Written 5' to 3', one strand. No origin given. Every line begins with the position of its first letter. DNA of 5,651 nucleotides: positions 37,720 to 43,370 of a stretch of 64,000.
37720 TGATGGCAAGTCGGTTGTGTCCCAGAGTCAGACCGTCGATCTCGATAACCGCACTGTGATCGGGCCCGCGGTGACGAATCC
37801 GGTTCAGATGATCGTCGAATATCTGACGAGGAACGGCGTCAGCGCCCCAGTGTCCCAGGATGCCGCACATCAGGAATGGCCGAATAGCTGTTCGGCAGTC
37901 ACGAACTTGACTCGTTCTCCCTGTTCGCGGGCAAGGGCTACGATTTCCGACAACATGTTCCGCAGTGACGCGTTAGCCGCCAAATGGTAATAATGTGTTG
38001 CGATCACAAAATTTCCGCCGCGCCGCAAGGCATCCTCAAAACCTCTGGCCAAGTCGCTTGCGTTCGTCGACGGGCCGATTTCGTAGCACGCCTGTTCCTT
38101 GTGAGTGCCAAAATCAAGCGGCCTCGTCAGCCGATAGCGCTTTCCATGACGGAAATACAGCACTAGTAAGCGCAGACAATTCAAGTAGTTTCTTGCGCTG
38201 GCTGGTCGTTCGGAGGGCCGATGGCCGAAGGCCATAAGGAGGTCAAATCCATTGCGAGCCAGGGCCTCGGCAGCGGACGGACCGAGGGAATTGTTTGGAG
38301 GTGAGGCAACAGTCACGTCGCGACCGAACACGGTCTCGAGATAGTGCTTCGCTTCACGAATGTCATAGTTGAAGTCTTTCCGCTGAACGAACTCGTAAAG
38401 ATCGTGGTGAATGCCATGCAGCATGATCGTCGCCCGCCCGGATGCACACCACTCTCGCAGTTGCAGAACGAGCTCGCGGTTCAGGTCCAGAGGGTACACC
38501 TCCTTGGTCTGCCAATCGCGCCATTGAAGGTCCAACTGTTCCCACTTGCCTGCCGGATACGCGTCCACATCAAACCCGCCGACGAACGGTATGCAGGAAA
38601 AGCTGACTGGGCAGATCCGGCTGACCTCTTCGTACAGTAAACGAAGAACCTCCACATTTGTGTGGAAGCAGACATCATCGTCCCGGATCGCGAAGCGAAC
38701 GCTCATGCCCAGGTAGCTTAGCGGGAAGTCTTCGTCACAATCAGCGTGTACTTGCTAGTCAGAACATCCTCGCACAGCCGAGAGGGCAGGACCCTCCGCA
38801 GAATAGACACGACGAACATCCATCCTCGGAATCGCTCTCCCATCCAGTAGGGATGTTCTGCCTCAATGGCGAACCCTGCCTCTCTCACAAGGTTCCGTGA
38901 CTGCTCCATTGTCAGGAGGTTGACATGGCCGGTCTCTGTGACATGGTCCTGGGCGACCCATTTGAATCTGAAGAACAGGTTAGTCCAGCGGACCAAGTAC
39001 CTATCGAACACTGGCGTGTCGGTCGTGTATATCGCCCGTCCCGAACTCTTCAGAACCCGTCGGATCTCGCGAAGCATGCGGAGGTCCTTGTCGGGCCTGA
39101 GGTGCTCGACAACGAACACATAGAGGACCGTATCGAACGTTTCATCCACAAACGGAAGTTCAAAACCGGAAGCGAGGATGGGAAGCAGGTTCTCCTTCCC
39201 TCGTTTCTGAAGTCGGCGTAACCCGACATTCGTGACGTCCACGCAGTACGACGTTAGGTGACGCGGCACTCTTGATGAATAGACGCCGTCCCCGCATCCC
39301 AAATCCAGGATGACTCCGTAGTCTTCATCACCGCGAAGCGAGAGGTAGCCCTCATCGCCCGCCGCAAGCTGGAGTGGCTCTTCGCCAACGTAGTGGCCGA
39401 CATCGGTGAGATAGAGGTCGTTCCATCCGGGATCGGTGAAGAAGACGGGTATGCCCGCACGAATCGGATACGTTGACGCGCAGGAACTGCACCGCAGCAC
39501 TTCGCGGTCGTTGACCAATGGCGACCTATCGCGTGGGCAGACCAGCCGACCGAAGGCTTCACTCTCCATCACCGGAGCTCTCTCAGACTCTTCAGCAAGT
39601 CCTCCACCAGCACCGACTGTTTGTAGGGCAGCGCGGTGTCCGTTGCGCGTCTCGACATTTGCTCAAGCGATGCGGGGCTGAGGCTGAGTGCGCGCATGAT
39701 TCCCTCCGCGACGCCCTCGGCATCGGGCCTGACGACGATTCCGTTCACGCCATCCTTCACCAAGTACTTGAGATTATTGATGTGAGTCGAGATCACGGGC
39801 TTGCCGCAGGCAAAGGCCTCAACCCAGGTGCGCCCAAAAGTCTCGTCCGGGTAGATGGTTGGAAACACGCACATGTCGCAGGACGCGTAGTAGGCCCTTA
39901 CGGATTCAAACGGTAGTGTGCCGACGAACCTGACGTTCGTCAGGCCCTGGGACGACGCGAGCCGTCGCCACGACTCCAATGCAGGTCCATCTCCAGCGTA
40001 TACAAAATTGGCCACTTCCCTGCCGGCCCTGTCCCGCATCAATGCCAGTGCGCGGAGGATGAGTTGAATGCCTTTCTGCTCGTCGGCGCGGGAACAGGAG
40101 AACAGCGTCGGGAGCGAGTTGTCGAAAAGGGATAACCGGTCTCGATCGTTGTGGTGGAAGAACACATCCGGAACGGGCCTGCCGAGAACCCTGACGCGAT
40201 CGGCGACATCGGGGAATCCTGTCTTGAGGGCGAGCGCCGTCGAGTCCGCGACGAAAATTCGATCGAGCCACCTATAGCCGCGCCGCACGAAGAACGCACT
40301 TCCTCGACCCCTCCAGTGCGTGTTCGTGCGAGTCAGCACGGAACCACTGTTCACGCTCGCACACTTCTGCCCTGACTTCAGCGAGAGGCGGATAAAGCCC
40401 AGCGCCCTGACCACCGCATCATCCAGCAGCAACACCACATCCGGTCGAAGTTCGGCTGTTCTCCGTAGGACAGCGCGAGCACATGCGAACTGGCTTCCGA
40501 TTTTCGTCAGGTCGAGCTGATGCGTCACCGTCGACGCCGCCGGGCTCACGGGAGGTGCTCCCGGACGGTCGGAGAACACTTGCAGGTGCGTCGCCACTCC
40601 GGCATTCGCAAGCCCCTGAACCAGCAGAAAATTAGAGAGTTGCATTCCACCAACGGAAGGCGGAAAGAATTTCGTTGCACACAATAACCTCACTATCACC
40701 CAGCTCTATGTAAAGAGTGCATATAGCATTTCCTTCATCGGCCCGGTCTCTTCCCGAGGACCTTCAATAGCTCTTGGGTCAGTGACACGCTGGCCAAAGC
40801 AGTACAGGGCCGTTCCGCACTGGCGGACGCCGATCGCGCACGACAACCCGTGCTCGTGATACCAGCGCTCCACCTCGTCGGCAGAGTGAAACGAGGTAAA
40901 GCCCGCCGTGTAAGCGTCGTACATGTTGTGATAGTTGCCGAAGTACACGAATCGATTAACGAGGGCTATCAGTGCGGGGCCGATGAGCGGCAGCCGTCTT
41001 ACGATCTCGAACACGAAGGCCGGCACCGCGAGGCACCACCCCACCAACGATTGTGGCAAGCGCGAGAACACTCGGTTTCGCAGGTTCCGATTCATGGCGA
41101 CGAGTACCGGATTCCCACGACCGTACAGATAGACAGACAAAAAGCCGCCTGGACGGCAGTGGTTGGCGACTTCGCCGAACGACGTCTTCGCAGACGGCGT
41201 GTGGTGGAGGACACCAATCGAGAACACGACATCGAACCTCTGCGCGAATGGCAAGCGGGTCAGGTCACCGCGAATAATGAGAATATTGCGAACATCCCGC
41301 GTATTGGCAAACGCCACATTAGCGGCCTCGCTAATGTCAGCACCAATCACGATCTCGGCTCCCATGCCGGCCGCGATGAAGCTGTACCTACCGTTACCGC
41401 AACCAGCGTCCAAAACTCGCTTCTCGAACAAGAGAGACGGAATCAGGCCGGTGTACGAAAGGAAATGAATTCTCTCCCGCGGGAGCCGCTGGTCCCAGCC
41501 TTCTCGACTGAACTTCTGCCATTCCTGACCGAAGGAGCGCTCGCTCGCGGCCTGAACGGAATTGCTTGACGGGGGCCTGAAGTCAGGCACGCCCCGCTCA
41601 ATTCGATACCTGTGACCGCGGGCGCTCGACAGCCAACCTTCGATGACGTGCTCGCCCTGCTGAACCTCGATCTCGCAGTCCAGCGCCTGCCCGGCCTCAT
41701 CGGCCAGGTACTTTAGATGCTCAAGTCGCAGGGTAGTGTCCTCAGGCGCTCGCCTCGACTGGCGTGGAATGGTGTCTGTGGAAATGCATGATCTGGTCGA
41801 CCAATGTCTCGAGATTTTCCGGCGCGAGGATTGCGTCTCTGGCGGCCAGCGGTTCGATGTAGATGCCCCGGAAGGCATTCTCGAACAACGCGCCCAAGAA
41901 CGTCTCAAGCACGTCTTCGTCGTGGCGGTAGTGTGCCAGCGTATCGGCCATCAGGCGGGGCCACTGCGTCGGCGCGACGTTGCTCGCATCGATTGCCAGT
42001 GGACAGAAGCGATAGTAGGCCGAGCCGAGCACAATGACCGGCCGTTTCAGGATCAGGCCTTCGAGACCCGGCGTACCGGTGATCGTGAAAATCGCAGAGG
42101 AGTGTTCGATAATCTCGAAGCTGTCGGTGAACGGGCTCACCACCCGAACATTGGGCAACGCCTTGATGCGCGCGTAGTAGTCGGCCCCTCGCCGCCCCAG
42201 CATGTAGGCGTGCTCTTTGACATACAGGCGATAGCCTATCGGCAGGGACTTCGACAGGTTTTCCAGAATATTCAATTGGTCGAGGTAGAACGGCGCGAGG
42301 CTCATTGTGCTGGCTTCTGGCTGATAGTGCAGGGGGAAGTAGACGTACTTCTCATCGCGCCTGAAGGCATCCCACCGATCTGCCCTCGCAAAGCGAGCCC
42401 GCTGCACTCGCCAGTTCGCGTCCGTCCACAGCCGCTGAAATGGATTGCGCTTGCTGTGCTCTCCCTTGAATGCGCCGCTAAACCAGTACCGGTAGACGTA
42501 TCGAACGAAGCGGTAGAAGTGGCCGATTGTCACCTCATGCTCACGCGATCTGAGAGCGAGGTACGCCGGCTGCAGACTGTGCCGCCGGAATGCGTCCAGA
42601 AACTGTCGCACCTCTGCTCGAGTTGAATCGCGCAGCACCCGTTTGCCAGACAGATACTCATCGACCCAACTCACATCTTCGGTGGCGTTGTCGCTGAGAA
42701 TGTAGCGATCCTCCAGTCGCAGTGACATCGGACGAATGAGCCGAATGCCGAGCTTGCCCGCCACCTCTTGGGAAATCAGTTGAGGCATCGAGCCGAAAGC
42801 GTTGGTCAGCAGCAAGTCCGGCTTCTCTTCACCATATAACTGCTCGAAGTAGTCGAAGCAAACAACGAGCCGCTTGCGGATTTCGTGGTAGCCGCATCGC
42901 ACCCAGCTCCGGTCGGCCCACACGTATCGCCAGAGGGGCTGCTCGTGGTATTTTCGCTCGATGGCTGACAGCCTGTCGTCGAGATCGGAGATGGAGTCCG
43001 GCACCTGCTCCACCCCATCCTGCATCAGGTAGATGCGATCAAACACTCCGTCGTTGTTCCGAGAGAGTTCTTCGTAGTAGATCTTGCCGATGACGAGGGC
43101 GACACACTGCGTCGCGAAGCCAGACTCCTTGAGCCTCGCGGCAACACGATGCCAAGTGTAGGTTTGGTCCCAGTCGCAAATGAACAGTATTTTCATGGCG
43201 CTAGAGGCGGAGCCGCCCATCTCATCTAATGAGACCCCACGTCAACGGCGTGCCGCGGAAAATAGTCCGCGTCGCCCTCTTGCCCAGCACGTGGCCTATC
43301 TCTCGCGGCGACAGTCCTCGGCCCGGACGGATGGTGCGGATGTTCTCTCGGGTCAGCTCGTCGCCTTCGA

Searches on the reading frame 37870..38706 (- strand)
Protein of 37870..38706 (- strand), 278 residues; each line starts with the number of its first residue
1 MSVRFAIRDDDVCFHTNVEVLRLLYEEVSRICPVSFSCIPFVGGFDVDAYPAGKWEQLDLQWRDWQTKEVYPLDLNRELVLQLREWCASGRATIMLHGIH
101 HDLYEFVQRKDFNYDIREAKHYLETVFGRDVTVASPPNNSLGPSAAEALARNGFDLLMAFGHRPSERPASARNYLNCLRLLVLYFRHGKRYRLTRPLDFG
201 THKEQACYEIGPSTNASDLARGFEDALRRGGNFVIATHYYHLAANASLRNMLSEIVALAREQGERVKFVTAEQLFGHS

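Call 16: search_protein_families(library=pfam, proteins=[window:37870-38706:-], max_evalue=0.001)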
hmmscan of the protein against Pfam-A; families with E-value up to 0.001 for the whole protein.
window:37870-38706:- (278 aa): 2 families
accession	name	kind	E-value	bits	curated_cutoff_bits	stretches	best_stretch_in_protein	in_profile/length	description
PF01522.26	Polysacc_deac_1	-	2.1e-06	28.2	23.1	1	82-155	50-122/124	Polysaccharide deacetylase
PF03065.20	Glyco_hydro_57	-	1.4e-05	25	21.2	1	76-161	87-173/291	Glycosyl hydrolase family 57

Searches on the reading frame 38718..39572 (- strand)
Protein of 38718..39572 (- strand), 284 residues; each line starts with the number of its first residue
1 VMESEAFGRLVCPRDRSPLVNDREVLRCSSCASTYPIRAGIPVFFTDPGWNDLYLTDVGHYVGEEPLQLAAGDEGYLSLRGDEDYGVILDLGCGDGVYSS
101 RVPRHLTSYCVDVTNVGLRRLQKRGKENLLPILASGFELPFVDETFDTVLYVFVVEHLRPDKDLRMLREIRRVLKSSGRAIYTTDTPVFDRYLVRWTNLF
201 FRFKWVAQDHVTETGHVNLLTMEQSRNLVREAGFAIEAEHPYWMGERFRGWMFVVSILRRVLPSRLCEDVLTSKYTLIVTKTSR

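Call 16: search_protein_families(library=pfam, proteins=[window:38718-39572:-], max_evalue=0.001)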
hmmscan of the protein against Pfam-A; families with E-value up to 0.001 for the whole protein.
window:38718-39572:- (284 aa): 8 families
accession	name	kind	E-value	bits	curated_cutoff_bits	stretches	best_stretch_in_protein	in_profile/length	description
PF08241.18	Methyltransf_11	-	1.7e-15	57.8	21.2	1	89-181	1-94/95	Methyltransferase domain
PF13649.12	Methyltransf_25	-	1.2e-13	52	27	1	88-178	1-97/97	Methyltransferase domain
PF08242.18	Methyltransf_12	-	2.2e-09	38.4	30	1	89-179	1-97/98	Methyltransferase domain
PF13489.12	Methyltransf_23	-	7.9e-09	35.9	27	1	82-238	20-163/164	Methyltransferase domain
PF01209.24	Ubie_methyltran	-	6.8e-07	29.3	20.1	1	88-180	51-149/233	ubiE/COQ5 methyltransferase family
PF13847.12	Methyltransf_31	-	4.2e-06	27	27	1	87-183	6-110/145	Methyltransferase domain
PF03966.22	Trm112p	-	6.1e-05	23.3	22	1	10-40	8-40/40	Trm112p-like protein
PF05219.18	DREV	-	0.00036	20.2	26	1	86-197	96-200/265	DREV methyltransferase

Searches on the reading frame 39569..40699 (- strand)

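Call 16: search_protein_families(library=pfam, proteins=[window:39569-40699:-], max_evalue=0.001)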
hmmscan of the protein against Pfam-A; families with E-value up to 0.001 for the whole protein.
window:39569-40699:- (376 aa): 3 families
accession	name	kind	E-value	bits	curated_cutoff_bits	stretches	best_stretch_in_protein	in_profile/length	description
PF00534.26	Glycos_transf_1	-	1.5e-28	99.9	26.4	1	193-352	12-169/172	Glycosyl transferases group 1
PF13692.12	Glyco_trans_1_4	-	2.3e-28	99.7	27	1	198-338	3-140/142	Glycosyl transferases group 1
PF13524.12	Glyco_trans_1_2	-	7.4e-07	29.6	25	1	227-357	15-130/144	Glycosyl transferase-like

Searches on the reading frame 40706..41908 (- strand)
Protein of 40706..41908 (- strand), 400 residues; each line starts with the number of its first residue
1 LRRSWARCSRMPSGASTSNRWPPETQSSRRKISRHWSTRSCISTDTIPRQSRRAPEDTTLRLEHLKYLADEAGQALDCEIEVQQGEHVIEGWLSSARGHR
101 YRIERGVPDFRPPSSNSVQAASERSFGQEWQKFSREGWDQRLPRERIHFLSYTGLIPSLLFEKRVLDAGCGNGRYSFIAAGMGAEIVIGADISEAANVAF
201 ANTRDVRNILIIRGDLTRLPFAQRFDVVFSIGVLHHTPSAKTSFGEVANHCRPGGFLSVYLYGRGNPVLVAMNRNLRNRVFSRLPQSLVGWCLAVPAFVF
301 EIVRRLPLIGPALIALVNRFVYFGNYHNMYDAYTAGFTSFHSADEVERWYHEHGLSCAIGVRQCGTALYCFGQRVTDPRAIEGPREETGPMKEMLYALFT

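Call 16: search_protein_families(library=pfam, proteins=[window:40706-41908:-], max_evalue=0.001)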
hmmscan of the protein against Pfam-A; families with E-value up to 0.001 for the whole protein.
window:40706-41908:- (400 aa): 6 families
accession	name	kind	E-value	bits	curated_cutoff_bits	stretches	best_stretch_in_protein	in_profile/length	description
PF08241.18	Methyltransf_11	-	8.2e-17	62.1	21.2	1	166-258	1-94/95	Methyltransferase domain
PF13649.12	Methyltransf_25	-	8.5e-16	58.9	27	1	165-255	1-97/97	Methyltransferase domain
PF13847.12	Methyltransf_31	-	1e-14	54.8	27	1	163-259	5-109/145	Methyltransferase domain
PF08242.18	Methyltransf_12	-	5.2e-12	46.8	30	1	166-257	1-98/98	Methyltransferase domain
PF08003.17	Methyltransf_9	-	2e-11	43.8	23.8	1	160-274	114-235/315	Protein of unknown function (DUF1698)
PF13489.12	Methyltransf_23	-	5.6e-10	39.6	27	1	140-260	6-117/164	Methyltransferase domain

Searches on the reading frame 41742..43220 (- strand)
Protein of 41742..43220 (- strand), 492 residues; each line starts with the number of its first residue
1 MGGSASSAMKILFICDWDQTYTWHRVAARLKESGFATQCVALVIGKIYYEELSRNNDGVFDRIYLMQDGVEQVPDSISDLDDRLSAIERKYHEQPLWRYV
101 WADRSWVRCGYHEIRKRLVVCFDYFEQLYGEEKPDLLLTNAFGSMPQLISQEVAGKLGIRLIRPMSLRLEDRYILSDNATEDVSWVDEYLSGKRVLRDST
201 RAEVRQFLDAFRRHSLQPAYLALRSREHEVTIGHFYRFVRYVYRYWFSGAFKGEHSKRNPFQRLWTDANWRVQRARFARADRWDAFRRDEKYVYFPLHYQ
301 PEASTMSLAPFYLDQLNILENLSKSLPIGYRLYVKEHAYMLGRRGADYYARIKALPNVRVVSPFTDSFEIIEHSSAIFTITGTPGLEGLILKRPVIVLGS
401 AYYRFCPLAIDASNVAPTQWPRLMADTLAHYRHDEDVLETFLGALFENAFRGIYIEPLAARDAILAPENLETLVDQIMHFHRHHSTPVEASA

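Call 16: search_protein_families(library=pfam, proteins=[window:41742-43220:-], max_evalue=0.001)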
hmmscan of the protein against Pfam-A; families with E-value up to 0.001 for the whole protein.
window:41742-43220:- (492 aa): 1 family
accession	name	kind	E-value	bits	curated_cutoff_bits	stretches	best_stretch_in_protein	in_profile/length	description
PF05159.20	Capsule_synth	-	6.9e-09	36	20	1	315-413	173-276/310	Capsule polysaccharide biosynthesis protein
